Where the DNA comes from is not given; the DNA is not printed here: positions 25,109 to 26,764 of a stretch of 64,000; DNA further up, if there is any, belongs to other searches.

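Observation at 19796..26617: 2273-aa acidic protein combining annexin-like repeats with a C-terminal HEMTH zincin motif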

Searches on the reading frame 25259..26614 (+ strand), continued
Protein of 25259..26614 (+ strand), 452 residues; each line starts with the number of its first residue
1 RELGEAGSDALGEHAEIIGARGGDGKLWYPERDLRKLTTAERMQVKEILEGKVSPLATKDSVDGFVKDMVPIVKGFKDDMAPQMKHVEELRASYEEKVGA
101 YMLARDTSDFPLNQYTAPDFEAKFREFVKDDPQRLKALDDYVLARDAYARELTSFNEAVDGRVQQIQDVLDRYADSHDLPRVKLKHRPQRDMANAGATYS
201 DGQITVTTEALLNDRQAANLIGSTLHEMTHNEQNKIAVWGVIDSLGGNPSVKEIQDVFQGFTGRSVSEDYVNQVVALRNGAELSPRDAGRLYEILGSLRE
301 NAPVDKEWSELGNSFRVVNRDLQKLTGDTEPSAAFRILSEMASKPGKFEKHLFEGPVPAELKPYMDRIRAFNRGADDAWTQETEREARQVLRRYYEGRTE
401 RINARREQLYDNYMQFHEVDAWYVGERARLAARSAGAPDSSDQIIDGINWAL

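Call 52: search_protein_representatives(alignment_id=A3)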
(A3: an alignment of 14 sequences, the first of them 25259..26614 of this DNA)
Query: 14 sequences, 443 profile positions. Proteins with E-value up to 0.001 (for the whole library): 591; up to 1e-10: 406; up to 1e-30: 136. The best 150 are listed.
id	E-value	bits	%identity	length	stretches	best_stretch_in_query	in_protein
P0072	2.7e-170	583.8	-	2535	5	21-430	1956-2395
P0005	1.5e-163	561.6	-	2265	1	4-442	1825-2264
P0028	1.1e-161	555.4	-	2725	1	5-443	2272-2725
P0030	3.5e-160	550.5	-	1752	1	5-443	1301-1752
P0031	5.8e-158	543.2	-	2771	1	8-442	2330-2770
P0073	6.6e-141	487.0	-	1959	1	5-441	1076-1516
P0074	3.0e-132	458.4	-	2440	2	5-435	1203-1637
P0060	7.2e-129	447.3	-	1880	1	6-439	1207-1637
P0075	4.1e-126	438.2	-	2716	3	22-423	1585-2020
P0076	3.2e-122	425.4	-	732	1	6-434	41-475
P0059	4.5e-115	401.8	-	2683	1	4-437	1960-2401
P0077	1.4e-111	390.3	-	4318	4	12-367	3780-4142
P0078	8.3e-111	387.8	-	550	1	19-427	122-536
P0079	2.2e-108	379.7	-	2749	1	6-430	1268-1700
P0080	2.3e-105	369.8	-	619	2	181-429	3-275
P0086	4.7e-98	345.7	-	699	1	6-436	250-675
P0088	1.7e-96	340.6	-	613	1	8-434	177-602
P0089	1.4e-93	331.0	-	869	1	12-426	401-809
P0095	4.1e-86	306.4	-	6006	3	48-435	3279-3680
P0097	1.6e-83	297.8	-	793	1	38-426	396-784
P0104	3.6e-75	270.3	-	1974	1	8-427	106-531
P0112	1.7e-61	225.2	-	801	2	16-431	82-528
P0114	9.7e-61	222.8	-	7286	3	5-363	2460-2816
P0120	5.6e-58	213.7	-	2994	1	49-427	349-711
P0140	7.0e-45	170.5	-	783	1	4-426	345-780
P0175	2.0e-36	142.6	-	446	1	32-427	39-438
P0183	8.9e-35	137.2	-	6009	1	44-413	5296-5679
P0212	1.2e-29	120.3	-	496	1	38-412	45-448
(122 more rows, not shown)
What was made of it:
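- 25313..26581 (+): Zincin-like module C (aa ~1840-2262), with signature HExxHxxQ...E. 591 representative clusters carry the module (call 52).
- Module C occurs N-terminally, internally or C-terminally, and sometimes in several copies, in proteins of up to 7286 aa (call 52). Module C occurs at N-terminal, internal and C-terminal positions, and in multiple copies, in giant multi-domain proteins (call 52).
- Tried and rejected: I treated this as a limitation of the word index and used the exhaustive representative search instead (call 52).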

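Call 53: search_protein_families(library=pfam, proteins=[P0076, P0078, P0086, P0088, P0089, P0097, P0112, P0140, P0175, P0212], max_evalue=0.01)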
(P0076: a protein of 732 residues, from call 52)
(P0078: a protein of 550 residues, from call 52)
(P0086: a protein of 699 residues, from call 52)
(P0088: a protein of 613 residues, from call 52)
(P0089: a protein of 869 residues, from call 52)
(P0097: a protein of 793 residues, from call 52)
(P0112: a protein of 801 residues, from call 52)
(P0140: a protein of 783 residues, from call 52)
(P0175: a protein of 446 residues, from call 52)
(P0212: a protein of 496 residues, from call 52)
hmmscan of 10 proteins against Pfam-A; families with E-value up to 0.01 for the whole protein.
P0076 (732 aa): 0 families

P0078 (550 aa): 2 families
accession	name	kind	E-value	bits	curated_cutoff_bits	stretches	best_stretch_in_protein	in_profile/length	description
PF00498.31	FHA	-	2.6e-07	31.4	20.7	1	25-85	13-67/67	FHA domain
PF20573.4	DUF6782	-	0.00071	19.3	27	1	252-326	36-105/241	Putative metallopeptidase family (DUF6782)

P0086 (699 aa): 0 families

P0088 (613 aa): 0 families

P0089 (869 aa): 0 families

P0097 (793 aa): 0 families

P0112 (801 aa): 0 families

P0140 (783 aa): 0 families

P0175 (446 aa): 0 families

P0212 (496 aa): 0 families

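Call 56: list_cluster_members(proteins=[P0072, P0073, P0077, P0095, P0114, P0088, P0104, P0120, P0175, P0183])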
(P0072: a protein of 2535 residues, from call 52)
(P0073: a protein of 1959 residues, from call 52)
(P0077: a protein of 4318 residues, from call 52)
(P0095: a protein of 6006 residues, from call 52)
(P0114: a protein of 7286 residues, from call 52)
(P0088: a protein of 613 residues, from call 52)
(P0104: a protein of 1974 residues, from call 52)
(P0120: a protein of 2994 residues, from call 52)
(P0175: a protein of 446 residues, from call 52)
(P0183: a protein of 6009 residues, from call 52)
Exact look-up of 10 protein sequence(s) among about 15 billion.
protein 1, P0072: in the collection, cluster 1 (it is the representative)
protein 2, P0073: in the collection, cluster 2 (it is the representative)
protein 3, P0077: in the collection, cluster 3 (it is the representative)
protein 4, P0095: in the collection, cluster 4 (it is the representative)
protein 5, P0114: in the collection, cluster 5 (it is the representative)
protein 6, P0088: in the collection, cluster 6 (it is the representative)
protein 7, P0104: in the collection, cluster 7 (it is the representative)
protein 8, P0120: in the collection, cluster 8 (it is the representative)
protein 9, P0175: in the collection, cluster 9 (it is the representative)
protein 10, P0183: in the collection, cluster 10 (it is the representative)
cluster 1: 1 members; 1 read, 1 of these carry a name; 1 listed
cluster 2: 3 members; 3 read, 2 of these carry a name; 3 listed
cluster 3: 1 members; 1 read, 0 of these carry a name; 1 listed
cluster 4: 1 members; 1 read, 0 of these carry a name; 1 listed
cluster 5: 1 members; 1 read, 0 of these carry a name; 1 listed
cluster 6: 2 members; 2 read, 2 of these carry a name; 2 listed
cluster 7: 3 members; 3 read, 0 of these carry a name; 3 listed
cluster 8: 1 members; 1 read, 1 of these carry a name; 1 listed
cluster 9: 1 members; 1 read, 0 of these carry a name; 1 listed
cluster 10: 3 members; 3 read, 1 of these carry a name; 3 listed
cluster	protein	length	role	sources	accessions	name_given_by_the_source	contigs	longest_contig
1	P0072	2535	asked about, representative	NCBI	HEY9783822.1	MAG TPA: hypothetical protein V6D17_00380 [Candidatus Obscuribacterales bacterium]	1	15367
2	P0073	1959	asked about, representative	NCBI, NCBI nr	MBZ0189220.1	MAG: hypothetical protein K8F91_23450, partial [Candidatus Obscuribacterales bacterium] | hypothetical protein [Candidatus Obscuribacterales bacterium]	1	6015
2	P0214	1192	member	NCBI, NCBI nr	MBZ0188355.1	MAG: hypothetical protein K8F91_19060, partial [Candidatus Obscuribacterales bacterium] | hypothetical protein [Candidatus Obscuribacterales bacterium]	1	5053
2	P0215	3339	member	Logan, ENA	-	-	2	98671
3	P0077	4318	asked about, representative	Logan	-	-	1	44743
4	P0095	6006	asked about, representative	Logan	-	-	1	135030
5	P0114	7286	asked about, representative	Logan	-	-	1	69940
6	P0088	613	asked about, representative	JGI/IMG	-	hypothetical protein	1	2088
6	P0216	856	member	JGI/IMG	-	hypothetical protein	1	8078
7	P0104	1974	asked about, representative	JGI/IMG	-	-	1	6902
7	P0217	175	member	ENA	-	-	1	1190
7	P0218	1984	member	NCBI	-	-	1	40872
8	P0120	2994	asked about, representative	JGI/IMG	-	YD repeat-containing protein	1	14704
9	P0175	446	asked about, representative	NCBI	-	-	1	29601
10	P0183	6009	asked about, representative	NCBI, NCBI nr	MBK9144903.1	MAG: RHS repeat protein [Candidatus Melainabacteria bacterium] | RHS repeat protein [Candidatus Melainabacteria bacterium]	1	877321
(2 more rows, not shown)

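Call 68: find_homologous_proteins(query=A3, max_evalue=0.001)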
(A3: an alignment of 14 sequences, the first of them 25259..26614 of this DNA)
Query A3 (14 sequences): 8000 candidates shared short words with the query, none scored E <= 0.001.

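Call 72: search_solved_structures(query=A5, max_evalue=10, show_alignments=3)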
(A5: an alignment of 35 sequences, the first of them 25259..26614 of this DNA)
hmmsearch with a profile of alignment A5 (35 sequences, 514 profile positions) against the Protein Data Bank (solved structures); distinct sequences matched with E-value up to 10: 53.
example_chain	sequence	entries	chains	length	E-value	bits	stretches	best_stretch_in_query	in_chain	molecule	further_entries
4xa3_A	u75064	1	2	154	0.042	16.1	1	38-119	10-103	Gp7-MYH7(1361-1425)-Eb1 chimera protein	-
5wme_A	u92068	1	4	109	0.045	16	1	38-125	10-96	Capsid assembly scaffolding protein,Myosin-7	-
9cfs_A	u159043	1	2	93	0.13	14.5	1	295-373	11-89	Long regulatory protein rop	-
3u0c_A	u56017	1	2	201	0.13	14.5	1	63-181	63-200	Invasin ipaB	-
2h0l_A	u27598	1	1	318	0.14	14.4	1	254-280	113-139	Annexin A5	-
5cj1_A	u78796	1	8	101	0.15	14.3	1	38-109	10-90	Gp7-MYH7-(1526-1571) chimera protein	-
2vt1_B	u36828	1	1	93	0.15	14.3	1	236-285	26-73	SURFACE PRESENTATION OF ANTIGENS PROTEIN SPAS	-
1n41_A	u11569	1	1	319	0.19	13.9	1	254-280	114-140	annexin V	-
2z0n_A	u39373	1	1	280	0.21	13.8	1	47-183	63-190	DCC-interacting protein 13-alpha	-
2q12_A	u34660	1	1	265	0.23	13.7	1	47-183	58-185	DCC-interacting protein 13 alpha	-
5t58_B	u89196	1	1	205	0.32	13.2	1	67-186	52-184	KLLA0E05809p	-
8frp_A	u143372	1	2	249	0.34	13.1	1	126-181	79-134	Lipopolysaccharide export system ATP-binding protein LptB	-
8frl_A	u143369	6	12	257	0.35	13.1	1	126-181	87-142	Lipopolysaccharide export system ATP-binding protein LptB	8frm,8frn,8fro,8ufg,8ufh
2ran_A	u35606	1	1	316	0.53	12.5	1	254-280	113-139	ANNEXIN V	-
1bc0_A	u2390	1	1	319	0.53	12.5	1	254-280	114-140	ANNEXIN V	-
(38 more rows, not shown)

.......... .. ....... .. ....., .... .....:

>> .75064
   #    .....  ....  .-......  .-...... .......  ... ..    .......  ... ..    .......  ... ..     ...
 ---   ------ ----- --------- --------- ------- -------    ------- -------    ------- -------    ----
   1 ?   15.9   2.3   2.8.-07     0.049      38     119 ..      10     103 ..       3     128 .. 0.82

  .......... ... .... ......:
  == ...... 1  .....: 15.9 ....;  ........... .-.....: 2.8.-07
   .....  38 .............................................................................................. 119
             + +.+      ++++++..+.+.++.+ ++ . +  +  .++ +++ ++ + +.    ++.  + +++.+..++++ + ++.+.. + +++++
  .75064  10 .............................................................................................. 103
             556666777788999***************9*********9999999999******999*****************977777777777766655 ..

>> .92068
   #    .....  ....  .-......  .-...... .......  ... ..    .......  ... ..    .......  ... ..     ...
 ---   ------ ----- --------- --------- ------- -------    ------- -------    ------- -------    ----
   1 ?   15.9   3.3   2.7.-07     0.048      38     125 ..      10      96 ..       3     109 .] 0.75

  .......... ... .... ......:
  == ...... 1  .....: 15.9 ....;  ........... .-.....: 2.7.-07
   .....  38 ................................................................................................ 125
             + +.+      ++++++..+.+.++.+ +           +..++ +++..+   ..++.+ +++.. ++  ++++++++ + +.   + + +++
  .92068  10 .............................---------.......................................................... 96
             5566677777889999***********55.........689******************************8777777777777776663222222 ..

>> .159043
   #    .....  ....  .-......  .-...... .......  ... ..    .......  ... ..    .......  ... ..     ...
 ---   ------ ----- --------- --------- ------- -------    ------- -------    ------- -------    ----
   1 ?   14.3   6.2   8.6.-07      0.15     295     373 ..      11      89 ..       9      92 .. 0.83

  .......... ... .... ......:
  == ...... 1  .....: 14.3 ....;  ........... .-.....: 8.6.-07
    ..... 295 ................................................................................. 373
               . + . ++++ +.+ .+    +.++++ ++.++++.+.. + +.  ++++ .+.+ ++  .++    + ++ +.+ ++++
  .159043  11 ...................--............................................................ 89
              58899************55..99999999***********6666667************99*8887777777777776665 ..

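Call 73: search_protein_families(library=pfam, alignment_id=A5, max_evalue=0.1)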
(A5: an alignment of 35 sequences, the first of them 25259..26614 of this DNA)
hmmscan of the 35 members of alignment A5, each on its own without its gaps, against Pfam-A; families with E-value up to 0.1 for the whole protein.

A. member 1, window:25259-26614:+ (452 aa): 0 families

B. families by the number of members that match (of 35 scanned): 36 families (the first 25 are shown)
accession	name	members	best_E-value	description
PF20573.4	DUF6782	7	0.00071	Putative metallopeptidase family (DUF6782)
PF10263.15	SprT-like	3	0.011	SprT-like family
PF01435.24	Peptidase_M48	2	0.013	Peptidase family M48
PF00498.31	FHA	1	2.6e-07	FHA domain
PF12799.13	LRR_4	1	1.6e-06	Leucine Rich repeats (2 copies)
PF13516.12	LRR_6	1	3.4e-06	Leucine Rich repeat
PF13855.12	LRR_8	1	5.1e-06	Leucine rich repeat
PF23598.1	LRR_14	1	0.0001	Leucine-rich repeat region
PF01863.23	YgjP-like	1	0.0017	YgjP-like, metallopeptidase domain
PF25013.1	LRR_Zer-1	1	0.002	Zer-1-like, Leucine-rich repeats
PF04298.18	Zn_peptidase_2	1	0.006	Putative neutral zinc metallopeptidase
PF11690.13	DUF3287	1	0.0063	Protein of unknown function (DUF3287)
PF08581.15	Tup_N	1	0.009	Tup N-terminal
PF02671.26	PAH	1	0.013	Paired amphipathic helix repeat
PF06114.19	Peptidase_M78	1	0.013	IrrE N-terminal-like domain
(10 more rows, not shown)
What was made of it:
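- Closest known: Minigluzincins / M48 / SprT-like / DUF6782 zincins. Same: Sub-threshold hits to DUF6782, SprT-like, M48 and YgjP recur in relatives (call 73).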
